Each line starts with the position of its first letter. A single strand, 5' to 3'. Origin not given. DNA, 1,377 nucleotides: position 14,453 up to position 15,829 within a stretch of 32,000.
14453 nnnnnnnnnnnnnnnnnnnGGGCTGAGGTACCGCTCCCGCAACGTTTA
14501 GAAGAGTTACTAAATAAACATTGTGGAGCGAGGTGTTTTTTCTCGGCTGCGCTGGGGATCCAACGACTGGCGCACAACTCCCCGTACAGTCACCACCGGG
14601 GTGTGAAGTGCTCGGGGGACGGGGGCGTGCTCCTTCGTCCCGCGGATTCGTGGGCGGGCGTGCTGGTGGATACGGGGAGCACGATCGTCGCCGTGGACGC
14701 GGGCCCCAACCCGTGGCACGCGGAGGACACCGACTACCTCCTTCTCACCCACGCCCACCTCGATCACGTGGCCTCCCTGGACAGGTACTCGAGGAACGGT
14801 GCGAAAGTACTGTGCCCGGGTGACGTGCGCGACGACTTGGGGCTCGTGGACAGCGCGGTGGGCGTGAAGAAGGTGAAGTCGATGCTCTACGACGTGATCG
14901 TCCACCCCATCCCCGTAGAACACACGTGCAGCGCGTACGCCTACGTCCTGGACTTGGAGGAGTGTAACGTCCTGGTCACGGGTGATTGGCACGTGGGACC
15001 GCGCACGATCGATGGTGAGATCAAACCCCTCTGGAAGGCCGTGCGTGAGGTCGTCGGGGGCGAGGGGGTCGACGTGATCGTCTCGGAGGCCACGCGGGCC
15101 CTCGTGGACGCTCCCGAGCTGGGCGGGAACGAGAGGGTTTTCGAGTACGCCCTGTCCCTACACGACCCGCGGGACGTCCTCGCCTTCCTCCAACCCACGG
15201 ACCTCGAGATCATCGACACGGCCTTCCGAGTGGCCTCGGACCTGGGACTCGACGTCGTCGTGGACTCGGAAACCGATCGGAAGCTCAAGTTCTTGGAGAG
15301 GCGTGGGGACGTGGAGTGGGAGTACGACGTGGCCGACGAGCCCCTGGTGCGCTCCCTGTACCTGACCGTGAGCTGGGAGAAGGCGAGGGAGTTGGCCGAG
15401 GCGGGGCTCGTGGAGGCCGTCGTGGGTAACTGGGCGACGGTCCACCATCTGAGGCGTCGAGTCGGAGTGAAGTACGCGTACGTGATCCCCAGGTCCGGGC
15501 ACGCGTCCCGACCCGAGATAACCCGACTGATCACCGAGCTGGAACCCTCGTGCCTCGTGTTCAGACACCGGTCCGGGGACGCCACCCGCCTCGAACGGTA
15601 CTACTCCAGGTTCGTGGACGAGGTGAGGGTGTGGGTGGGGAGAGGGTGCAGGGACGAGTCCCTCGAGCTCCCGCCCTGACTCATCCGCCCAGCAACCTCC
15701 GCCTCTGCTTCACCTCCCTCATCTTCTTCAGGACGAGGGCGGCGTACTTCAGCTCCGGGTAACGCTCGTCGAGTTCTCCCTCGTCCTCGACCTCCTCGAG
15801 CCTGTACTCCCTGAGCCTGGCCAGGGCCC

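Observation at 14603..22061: Methylase + DUF499 ATPase module without PglZ, helicase or REase, abutted by a beta-CASP nuclease: candidate minimal BREX-like defence system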

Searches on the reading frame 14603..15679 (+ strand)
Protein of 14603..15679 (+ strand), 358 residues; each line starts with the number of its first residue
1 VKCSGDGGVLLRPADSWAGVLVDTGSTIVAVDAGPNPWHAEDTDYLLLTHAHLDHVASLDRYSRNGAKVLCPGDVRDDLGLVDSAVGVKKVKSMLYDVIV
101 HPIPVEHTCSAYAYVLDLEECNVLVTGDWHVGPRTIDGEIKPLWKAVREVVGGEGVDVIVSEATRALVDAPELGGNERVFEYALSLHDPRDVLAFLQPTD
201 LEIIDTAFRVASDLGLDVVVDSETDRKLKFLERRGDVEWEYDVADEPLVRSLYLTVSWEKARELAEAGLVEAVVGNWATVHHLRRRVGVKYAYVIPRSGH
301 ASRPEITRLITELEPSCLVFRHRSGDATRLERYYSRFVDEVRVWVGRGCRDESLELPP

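Call 8: search_protein_families(library=pfam, proteins=[window:14603-15679:+], max_evalue=0.01)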
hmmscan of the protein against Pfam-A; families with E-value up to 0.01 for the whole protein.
window:14603-15679:+ (358 aa): 2 families
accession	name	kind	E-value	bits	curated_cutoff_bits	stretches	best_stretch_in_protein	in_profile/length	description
PF00753.33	Lactamase_B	-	2.5e-06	28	22.7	1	19-128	17-149/196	Metallo-beta-lactamase superfamily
PF12706.13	Lactamase_B_2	-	2.6e-05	24.4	27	1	20-79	3-70/200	Beta-lactamase superfamily domain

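Call 9: search_protein_families(library=padloc, proteins=[window:14603-15679:+], max_evalue=0.01)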
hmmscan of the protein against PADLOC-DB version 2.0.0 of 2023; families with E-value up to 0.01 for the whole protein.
window:14603-15679:+ (358 aa): 0 families

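Call 26: search_protein_families(library=ncbifam, proteins=[window:14603-15679:+], max_evalue=0.01)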
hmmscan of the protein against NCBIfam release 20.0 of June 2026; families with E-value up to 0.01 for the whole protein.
window:14603-15679:+ (358 aa): 4 families
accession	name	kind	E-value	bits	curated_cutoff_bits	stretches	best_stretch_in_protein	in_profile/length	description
NF012229.1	bla_class_B_core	domain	0.0017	18.5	100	1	43-70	52-79/139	metallo-beta-lactamase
NF001911.0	PRK00685.1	equivalog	0.0049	16.4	144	1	39-79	37-78/228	metal-dependent hydrolase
TIGR03307.1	PhnP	equivalog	0.0062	15.9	272.25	0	22-122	42-156/249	phosphonate metabolism protein PhnP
TIGR04122.1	Xnuc_lig_assoc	equivalog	0.0062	15.4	325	0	269-333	248-308/326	ligase-associated DNA damage response exonuclease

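Call 41: find_homologous_proteins(query=window:14603-15679:+, max_evalue=0.001)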
Query window:14603-15679:+ (358 aa): 2 proteins with E <= 0.001 among 8000 candidates.
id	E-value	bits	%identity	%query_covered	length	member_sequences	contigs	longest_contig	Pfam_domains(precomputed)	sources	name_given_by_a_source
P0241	6.0e-225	764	97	98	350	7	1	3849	PF12706.14,PF00753.34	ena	-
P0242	5.0e-195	665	84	98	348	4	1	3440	-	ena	-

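Call 48: search_solved_structures(query=A2, max_evalue=0.1, show_alignments=1)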
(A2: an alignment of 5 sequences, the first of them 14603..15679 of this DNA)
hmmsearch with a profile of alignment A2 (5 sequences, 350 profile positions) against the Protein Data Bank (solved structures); distinct sequences matched with E-value up to 0.1: 49.
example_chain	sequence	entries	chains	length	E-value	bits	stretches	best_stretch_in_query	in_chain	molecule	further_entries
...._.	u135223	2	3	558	2.9e-07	32.9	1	20-210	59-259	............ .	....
5haa_A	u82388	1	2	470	3.2e-07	32.8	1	35-211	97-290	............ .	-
5ws2_A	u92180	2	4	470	3.3e-07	32.7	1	35-211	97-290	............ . | MPY-RNase J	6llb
5a0t_A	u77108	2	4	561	1.2e-06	30.9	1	10-207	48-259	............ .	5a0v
4xwt_A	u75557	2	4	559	1.5e-06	30.5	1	38-205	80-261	DR2417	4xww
5hab_A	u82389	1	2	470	1.1e-05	27.7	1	35-211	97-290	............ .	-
7sn8_K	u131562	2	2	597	1.5e-05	27.3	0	10-55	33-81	Integrator complex subunit 11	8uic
3bk1_A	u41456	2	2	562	0.00017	23.8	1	36-207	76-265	Metal dependent hydrolase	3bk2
2nxa_A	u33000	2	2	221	0.00047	22.3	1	26-123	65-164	Beta-lactamase II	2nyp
6hrg_A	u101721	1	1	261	0.00083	21.5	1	34-72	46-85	UPF0173 metal-dependent hydrolase Igni_1254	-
8ewo_A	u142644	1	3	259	0.0011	21.2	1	24-87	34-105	PA1813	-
2dkf_A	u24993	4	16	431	0.0011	21.1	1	33-61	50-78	metallo-beta-lactamase superfamily protein | Ribonuclease TTHA0252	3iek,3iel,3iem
3idz_A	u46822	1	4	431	0.0012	21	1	33-61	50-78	Ribonuclease TTHA0252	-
3ie2_A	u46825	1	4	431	0.0012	21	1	33-61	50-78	Ribonuclease TTHA0252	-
3ie0_A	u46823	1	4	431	0.0012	21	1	33-61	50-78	Ribonuclease TTHA0252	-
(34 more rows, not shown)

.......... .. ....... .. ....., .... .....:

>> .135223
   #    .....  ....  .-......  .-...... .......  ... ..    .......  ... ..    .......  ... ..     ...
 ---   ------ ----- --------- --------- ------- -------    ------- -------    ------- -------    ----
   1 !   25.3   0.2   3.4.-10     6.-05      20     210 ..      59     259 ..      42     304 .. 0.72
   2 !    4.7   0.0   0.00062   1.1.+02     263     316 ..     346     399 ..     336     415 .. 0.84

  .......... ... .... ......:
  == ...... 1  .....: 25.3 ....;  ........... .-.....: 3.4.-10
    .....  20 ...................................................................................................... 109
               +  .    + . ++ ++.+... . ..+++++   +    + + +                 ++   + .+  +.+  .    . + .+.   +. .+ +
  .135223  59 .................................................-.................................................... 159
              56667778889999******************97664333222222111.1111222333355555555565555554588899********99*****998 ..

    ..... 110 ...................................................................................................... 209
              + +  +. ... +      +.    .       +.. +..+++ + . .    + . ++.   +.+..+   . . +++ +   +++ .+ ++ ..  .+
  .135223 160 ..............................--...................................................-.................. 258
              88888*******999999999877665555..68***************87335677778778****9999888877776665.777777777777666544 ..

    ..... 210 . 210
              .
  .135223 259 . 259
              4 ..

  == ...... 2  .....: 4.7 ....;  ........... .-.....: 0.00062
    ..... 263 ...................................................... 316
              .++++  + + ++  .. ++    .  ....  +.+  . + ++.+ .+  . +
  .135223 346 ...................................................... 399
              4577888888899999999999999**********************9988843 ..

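Call 59: find_related_loci(query=A2, collection=metagenome_contigs, flank=10000)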
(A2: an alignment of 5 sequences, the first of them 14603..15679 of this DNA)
Query A2 (358 aa) in metagenome_contigs; peptide patterns used: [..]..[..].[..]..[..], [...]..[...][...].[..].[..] (x = any residue, [..] = any of these).
600 stretches matched a pattern (row limit reached: there are more); 15 encode a relative of the query (tblastn E <= 1e-3); 15 distinct loci.
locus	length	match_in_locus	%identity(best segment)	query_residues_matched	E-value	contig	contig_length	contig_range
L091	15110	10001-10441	30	35-174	2e-7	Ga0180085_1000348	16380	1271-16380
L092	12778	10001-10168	43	34-85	5e-7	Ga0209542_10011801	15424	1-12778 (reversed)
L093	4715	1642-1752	46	32-68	2e-6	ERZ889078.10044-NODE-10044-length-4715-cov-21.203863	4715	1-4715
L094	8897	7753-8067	27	46-129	4e-6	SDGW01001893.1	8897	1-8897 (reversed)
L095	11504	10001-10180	35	21-68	7e-6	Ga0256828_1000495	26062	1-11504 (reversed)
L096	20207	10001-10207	38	22-85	7e-6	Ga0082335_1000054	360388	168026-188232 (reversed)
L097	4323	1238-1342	49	34-68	9e-6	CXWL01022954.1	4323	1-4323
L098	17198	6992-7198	35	22-85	1e-5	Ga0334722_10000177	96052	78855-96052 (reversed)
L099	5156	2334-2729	30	29-128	1e-5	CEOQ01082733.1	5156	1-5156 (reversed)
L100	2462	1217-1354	37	22-66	1e-5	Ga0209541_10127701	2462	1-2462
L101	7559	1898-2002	46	34-68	2e-5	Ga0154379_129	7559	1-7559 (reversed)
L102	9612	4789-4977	35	7-66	2e-5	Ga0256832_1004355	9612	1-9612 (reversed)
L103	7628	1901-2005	46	34-68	2e-5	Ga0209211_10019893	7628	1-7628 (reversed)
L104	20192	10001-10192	34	10-68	2e-5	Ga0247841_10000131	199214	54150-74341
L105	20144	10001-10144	35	22-68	4e-5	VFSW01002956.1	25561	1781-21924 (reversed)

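Call 70: search_protein_representatives(protein=window:14627-15679:+)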
Query: 350 residues. Proteins with E-value up to 0.001 (for the whole library): 12; up to 1e-10: 3; up to 1e-30: 1. The best 12 are listed.
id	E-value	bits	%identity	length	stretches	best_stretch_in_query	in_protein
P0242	5.3e-196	666.9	84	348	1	1-350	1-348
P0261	1.7e-17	79.7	36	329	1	1-339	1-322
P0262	7.6e-16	74.3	25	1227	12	284-342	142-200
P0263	6.0e-10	54.9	29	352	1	6-328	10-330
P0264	1.5e-08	50.3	33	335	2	4-129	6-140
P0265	4.8e-08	48.6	37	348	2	3-163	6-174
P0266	2.3e-06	43.1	36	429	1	27-215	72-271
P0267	6.2e-05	38.4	32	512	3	29-72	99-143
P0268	2.5e-04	36.4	34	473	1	38-166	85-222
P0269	4.0e-04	35.7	33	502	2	87-223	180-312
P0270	5.1e-04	35.4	29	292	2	3-122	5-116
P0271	9.6e-04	34.5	29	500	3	84-250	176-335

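Call 72: find_encoding_contigs(protein=P0263, flank=10000, max_places=3)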
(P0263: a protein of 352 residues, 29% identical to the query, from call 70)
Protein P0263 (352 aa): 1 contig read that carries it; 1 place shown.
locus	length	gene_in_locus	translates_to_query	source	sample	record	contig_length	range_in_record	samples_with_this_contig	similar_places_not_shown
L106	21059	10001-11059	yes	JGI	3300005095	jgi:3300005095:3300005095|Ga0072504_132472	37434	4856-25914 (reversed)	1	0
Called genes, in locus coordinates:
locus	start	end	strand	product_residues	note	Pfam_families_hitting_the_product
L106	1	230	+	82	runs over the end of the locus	-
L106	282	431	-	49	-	-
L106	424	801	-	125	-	-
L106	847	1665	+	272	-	-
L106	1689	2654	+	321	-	-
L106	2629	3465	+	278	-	-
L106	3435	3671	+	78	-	-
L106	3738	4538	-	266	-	-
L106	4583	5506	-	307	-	-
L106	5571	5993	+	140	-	-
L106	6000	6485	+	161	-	-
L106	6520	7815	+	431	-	-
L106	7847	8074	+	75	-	-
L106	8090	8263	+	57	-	-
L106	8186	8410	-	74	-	-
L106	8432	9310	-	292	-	-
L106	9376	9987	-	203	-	-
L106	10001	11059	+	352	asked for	PF12706:Lactamase_B_2, PF07521:RMMBL (weak)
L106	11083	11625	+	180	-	-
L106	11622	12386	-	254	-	-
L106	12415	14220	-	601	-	-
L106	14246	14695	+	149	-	-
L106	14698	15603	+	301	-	-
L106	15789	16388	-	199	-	-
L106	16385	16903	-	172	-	-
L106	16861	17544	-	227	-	-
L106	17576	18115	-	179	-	-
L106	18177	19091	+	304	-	-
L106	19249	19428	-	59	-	-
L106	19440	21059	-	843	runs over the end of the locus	-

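Call 73: find_encoding_contigs(protein=P0264, flank=10000, max_places=3)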
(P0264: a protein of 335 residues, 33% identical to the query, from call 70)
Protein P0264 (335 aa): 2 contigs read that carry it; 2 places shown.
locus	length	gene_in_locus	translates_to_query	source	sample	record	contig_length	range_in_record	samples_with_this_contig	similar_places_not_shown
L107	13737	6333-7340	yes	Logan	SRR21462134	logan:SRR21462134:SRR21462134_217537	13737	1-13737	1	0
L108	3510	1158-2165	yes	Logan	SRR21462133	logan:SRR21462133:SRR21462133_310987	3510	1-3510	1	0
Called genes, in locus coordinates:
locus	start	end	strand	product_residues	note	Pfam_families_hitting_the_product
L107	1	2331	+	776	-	?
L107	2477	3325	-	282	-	-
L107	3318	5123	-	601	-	-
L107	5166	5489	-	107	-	-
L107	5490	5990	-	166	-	-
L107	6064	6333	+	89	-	-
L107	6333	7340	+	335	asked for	PF12706:Lactamase_B_2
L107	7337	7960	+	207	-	-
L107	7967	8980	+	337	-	-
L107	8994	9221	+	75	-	-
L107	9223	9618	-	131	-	-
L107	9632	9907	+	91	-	-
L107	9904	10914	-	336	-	-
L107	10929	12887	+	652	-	-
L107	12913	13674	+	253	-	-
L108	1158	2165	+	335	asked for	PF12706:Lactamase_B_2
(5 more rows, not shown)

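Call 74: find_encoding_contigs(protein=P0265, flank=10000, max_places=3)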
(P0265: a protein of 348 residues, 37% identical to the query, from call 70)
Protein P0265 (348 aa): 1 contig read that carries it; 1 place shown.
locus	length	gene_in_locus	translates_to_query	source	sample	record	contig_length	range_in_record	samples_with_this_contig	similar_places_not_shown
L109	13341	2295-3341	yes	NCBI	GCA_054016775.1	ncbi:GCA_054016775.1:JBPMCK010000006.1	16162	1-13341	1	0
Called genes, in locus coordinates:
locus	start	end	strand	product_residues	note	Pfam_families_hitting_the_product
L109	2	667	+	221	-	?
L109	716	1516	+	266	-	PF01207:Dus (faint)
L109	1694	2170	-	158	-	PF00702:Hydrolase (weak)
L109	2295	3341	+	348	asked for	PF12706:Lactamase_B_2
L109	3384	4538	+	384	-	PF09414:RNA_ligase, PF18330:Lig_C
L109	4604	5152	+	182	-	-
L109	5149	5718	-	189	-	PF00117:GATase, PF07722:Peptidase_C26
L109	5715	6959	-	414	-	PF01645:Glu_synthase, PF04898:Glu_syn_central (faint), PF01070:FMN_dh, PF00478:IMPDH (weak), PF03060:NMO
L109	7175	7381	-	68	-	PF27353:MJ0401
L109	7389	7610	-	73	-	PF12797:Fer4_2 (weak), PF00037:Fer4, PF12837:Fer4_6 (weak), PF13237:Fer4_10, PF12838:Fer4_7, PF13187:Fer4_9, PF12837:Fer4_6, PF00037:Fer4, +8 more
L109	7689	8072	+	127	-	PF00571:CBS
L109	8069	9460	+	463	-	PF02629:CoA_binding, PF13380:CoA_binding_2, PF13607:Succ_CoA_lig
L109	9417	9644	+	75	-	PF04023:FeoA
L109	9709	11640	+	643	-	PF01926:MMR_HSR1, PF02421:FeoB_N, PF17910:FeoB_Cyto, PF07670:Gate, PF07664:FeoB_C, PF07670:Gate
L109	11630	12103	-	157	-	-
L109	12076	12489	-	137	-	-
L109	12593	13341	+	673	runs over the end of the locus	PF02514:CobN-Mg_chel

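Call 75: search_protein_families(library=ncbifam, proteins=[P0265, P0263, P0264, L109:3384-4538:+], max_evalue=0.01)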
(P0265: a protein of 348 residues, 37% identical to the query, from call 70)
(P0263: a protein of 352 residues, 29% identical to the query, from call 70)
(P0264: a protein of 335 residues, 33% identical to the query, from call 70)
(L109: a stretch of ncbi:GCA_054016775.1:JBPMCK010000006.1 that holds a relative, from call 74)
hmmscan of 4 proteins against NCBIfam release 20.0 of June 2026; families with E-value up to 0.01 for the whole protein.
P0265 (348 aa): 1 family
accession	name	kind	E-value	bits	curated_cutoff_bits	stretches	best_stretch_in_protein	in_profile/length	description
NF041257.1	GntH_guanitoxin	equivalog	3.1e-06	26.3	333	1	14-79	33-98/374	guanitoxin biosynthesis MBL fold metallo-hydrolase GntH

P0263 (352 aa): 5 families
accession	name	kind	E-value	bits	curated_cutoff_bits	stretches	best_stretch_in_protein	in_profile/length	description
TIGR04122.1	Xnuc_lig_assoc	equivalog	2e-10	40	325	1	38-167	21-136/326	ligase-associated DNA damage response exonuclease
TIGR00361.1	ComEC_Rec2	equivalog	5.2e-06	24.9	190.05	1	42-134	493-584/663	DNA internalization-related competence protein ComEC/Rec2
TIGR03675.1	arCOG00543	equivalog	6.6e-06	24.6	580.2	0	292-331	570-611/631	beta-CASP ribonuclease aCPSF1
NF008688.0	PRK11709.1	equivalog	0.00016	20.7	306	1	35-107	104-180/355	L-ascorbate 6-phosphate lactonase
NF001911.0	PRK00685.1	equivalog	0.0062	16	144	0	40-113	40-111/228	metal-dependent hydrolase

P0264 (335 aa): 3 families
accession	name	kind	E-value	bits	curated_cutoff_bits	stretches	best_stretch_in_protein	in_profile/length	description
TIGR04122.1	Xnuc_lig_assoc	equivalog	0.00019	20.3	325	1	35-155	22-133/326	ligase-associated DNA damage response exonuclease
TIGR03307.1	PhnP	equivalog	0.00046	19.6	272.25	1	33-165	63-197/249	phosphonate metabolism protein PhnP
NF000801.0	PRK00055.1-3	equivalog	0.0021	17.2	252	0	27-50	44-67/307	ribonuclease Z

L109:3384-4538:+ (384 aa): 1 family
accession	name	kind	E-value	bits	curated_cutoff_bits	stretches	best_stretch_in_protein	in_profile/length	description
TIGR01209.1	TIGR01209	hypoth_equivalog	9.4e-110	366.9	136.9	1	11-380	5-369/375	RNA ligase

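Call 76: predict_structure(alignment_id=A3)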
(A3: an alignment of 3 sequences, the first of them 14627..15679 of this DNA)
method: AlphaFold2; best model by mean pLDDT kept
length: 350 residues; sequences in the alignment: 3
mean_pLDDT: 39.3   pTM: 0.25
mean pLDDT of the five models: 39.3, 35.8, 34.1, 33.2, 28.8
residues with pLDDT >= 90: 0; 70-90: 3; 50-70: 71; < 50: 276
segments of 3 or more residues with pLDDT < 50: 1-250, 288-293, 314-316, 337-350
pLDDT, mean of each block of 10 residues (from residue 1): 26 36 40 43 35 39 31 23 22 23 27 29 29 36 33 36 41 45 40 44 41 32 29 26 35 54 52 58 53 54 60 53 68 51 33
secondary structure, 60 per line:
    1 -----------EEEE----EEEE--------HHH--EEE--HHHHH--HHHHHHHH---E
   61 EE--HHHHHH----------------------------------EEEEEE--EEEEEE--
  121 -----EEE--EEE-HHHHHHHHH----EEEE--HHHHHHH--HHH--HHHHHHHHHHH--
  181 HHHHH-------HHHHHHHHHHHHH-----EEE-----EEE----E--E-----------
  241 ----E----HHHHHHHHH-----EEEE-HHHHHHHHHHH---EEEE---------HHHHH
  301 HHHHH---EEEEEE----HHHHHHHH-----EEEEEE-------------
elements in order: E12-15 E20-23 E37-39 H42-46 H49-56 E60-62 H65-70 E105-110 E113-118 E126-128 E131-133 H135-143 E148-151 H154-160 H168-178 H181-185 H193-205 E211-213 E219-221 H250-258 E264-267 H269-279 E283-286 H296-305 E309-314 H319-326 E332-337
